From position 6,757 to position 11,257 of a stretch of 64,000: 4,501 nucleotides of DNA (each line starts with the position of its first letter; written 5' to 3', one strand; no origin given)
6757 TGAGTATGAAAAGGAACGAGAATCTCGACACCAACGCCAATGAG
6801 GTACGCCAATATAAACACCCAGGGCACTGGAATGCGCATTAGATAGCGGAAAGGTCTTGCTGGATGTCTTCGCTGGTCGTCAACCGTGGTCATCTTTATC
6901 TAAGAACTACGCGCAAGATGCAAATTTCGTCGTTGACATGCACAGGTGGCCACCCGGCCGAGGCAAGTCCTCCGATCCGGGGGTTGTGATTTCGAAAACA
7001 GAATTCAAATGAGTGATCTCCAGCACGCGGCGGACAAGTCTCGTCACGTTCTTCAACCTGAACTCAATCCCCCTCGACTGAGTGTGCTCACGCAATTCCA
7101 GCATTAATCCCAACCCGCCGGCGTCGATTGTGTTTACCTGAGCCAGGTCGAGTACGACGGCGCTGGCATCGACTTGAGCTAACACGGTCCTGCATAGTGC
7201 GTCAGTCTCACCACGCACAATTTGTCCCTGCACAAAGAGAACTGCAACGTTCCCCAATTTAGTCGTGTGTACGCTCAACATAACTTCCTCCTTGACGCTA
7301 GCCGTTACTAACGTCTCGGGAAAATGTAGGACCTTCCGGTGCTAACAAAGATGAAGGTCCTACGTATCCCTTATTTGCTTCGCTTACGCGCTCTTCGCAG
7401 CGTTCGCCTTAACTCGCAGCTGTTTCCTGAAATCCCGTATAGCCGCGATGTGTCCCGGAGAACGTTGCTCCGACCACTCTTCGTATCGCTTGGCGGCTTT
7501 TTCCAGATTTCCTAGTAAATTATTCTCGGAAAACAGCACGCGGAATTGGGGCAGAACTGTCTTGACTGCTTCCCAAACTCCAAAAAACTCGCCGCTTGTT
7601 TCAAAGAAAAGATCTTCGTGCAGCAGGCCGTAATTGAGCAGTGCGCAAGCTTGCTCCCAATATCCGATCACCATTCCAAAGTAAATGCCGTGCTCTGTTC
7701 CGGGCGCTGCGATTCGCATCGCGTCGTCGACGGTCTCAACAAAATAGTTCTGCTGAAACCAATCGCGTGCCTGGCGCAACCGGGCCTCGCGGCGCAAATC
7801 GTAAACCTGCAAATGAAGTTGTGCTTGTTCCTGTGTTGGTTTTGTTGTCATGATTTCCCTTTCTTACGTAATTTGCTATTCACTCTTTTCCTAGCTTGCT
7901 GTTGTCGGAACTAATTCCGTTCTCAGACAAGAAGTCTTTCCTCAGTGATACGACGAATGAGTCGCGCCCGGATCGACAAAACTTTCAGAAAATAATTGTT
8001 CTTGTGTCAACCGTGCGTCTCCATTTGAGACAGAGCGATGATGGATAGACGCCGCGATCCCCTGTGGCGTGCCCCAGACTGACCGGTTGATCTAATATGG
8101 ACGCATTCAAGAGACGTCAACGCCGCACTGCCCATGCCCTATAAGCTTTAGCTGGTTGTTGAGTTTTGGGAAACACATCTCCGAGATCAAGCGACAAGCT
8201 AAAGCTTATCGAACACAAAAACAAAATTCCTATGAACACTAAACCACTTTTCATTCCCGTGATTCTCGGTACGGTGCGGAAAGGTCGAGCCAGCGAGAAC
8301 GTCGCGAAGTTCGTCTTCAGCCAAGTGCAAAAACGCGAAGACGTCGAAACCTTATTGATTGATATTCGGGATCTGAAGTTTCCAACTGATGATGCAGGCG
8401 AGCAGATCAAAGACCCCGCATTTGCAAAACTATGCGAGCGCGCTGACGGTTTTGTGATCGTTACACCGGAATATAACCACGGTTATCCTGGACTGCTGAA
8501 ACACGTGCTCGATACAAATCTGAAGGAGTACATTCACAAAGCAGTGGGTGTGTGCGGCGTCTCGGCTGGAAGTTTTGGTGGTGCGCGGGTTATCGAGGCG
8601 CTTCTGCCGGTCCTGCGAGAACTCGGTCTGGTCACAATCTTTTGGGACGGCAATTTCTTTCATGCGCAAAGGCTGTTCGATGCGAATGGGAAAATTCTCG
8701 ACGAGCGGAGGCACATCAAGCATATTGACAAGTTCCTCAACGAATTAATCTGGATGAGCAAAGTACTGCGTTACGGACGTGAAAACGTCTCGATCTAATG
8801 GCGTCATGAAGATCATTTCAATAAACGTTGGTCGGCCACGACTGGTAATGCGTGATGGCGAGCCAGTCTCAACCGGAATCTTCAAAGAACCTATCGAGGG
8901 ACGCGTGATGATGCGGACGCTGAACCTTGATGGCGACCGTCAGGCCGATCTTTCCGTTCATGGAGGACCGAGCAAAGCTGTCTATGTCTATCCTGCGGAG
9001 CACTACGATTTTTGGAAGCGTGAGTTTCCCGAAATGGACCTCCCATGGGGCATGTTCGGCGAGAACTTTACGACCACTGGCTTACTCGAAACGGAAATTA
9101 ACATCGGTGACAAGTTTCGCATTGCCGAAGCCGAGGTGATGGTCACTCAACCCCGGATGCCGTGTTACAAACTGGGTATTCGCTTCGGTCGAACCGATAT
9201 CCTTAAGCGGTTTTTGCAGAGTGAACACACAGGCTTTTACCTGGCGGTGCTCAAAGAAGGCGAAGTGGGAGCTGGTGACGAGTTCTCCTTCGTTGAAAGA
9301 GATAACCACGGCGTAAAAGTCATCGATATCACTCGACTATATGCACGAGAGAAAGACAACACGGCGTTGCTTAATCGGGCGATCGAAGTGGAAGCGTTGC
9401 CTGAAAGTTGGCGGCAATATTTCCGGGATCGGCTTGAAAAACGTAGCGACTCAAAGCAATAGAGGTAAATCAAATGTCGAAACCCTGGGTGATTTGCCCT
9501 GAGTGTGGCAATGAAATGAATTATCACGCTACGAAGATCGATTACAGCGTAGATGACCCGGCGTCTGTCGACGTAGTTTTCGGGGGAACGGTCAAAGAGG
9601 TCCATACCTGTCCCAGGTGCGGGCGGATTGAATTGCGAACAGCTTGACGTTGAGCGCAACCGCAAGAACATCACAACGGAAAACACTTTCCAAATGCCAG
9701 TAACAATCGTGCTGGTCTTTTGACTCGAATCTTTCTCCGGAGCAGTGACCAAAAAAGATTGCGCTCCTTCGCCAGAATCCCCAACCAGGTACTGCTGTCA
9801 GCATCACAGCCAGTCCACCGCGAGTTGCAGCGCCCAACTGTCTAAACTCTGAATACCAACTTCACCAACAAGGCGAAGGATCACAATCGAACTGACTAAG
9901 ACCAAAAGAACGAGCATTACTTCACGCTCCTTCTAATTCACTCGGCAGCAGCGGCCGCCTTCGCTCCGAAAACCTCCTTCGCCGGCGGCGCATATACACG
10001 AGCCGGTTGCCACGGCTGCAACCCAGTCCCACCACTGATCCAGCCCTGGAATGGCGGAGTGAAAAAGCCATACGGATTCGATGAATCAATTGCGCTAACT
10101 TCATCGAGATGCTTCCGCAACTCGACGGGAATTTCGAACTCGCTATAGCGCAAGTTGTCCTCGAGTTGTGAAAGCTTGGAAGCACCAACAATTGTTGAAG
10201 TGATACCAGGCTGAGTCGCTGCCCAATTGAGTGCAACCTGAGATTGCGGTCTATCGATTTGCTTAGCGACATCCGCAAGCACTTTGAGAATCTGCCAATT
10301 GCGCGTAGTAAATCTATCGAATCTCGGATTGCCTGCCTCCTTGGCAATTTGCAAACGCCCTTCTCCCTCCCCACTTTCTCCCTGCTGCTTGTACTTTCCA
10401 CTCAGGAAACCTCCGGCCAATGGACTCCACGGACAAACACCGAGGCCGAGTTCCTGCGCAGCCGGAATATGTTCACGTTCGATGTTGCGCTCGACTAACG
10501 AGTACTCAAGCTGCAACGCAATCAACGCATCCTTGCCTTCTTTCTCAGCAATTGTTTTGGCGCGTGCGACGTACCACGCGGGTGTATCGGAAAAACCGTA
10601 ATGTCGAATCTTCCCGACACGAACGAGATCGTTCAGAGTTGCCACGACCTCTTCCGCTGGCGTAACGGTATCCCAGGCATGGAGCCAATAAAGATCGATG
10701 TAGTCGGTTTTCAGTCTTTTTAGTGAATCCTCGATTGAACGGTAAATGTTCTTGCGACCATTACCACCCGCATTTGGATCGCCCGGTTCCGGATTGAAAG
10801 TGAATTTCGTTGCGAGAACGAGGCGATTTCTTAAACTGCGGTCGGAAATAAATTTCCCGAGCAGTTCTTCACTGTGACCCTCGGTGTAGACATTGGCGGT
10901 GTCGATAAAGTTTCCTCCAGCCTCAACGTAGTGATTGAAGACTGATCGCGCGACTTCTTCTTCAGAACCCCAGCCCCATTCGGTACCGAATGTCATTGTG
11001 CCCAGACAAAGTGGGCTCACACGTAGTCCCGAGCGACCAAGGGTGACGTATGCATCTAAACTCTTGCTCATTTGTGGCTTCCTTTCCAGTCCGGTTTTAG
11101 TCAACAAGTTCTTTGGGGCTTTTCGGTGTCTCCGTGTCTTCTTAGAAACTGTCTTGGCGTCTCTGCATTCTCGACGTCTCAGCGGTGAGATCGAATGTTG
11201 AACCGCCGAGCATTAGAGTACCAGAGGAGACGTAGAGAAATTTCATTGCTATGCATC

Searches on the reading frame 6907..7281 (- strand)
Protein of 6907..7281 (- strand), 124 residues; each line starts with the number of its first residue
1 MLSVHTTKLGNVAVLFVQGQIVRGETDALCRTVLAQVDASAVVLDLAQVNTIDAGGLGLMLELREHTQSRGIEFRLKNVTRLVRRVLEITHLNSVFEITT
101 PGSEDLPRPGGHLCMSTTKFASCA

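Call 5: search_protein_families(library=pfam, proteins=[window:6907-7281:-], max_evalue=0.1)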
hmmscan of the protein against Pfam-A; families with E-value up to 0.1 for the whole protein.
window:6907-7281:- (124 aa): 3 families
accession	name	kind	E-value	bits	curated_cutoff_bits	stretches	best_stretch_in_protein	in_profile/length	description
PF01740.26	STAS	-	2.5e-14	53.4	22.6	1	6-98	4-99/106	STAS domain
PF13466.11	STAS_2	-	3.4e-11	43.6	29.2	1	19-91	5-78/80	STAS domain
PF11097.13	DUF2883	-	0.013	16.1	25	1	58-85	21-48/75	Protein of unknown function (DUF2883)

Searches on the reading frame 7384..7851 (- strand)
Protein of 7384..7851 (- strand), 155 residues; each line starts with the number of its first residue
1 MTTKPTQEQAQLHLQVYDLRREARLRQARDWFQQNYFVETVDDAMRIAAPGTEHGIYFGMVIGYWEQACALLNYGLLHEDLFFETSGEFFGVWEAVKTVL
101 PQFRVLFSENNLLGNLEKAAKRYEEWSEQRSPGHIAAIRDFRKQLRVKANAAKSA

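Call 42: search_protein_families(library=pfam, proteins=[window:7384-7851:-], max_evalue=0.001)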
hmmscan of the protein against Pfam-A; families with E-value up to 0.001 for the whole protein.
window:7384-7851:- (155 aa): 1 family
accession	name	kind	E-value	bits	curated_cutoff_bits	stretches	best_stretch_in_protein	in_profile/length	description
PF15956.11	DUF4760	-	4.6e-16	59.7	25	1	6-122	2-140/141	Domain of unknown function (DUF4760)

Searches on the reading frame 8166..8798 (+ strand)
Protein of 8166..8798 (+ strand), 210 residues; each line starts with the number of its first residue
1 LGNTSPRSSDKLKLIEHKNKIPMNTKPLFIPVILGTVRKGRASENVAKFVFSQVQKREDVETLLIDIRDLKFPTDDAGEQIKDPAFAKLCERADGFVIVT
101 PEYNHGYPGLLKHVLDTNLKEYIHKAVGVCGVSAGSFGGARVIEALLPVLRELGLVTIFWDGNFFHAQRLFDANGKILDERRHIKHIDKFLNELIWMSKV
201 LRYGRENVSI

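Call 42: search_protein_families(library=pfam, proteins=[window:8166-8798:+], max_evalue=0.001)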
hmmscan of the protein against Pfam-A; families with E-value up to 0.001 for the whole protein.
window:8166-8798:+ (210 aa): 2 families
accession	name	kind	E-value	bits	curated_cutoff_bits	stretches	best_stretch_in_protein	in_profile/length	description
PF03358.20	FMN_red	-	1.2e-26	93.5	24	1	32-158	5-140/152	NADPH-dependent FMN reductase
PF02525.22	Flavodoxin_2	-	5.2e-05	23.5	27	1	33-117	6-102/198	Flavodoxin-like fold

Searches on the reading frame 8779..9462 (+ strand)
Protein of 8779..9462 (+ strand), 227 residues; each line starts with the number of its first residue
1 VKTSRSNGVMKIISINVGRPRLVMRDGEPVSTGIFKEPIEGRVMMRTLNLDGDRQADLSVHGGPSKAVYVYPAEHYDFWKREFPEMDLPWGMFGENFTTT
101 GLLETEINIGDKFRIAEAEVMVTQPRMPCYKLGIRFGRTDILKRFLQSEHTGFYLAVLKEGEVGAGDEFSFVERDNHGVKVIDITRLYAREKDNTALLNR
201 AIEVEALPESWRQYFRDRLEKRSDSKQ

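Call 42: search_protein_families(library=pfam, proteins=[window:8779-9462:+], max_evalue=0.001)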
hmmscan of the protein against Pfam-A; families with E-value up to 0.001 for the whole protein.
window:8779-9462:+ (227 aa): 2 families
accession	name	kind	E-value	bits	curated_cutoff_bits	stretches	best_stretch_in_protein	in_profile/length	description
PF03473.23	MOSC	-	3.3e-35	121.1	22.7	1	58-169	2-119/120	MOSC domain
PF03475.19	YiiM_3-alpha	-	1.5e-10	41.2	22.7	1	183-222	5-44/44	YiiM-like, 3-alpha helix domain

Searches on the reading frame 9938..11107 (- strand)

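Call 42: search_protein_families(library=pfam, proteins=[window:9938-11107:-], max_evalue=0.001)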
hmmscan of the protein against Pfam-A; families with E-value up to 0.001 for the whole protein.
window:9938-11107:- (389 aa): 1 family
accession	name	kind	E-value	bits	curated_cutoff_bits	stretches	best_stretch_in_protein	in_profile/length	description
PF00248.27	Aldo_ket_red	-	6e-74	249.2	24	1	32-337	1-289/291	Aldo/keto reductase family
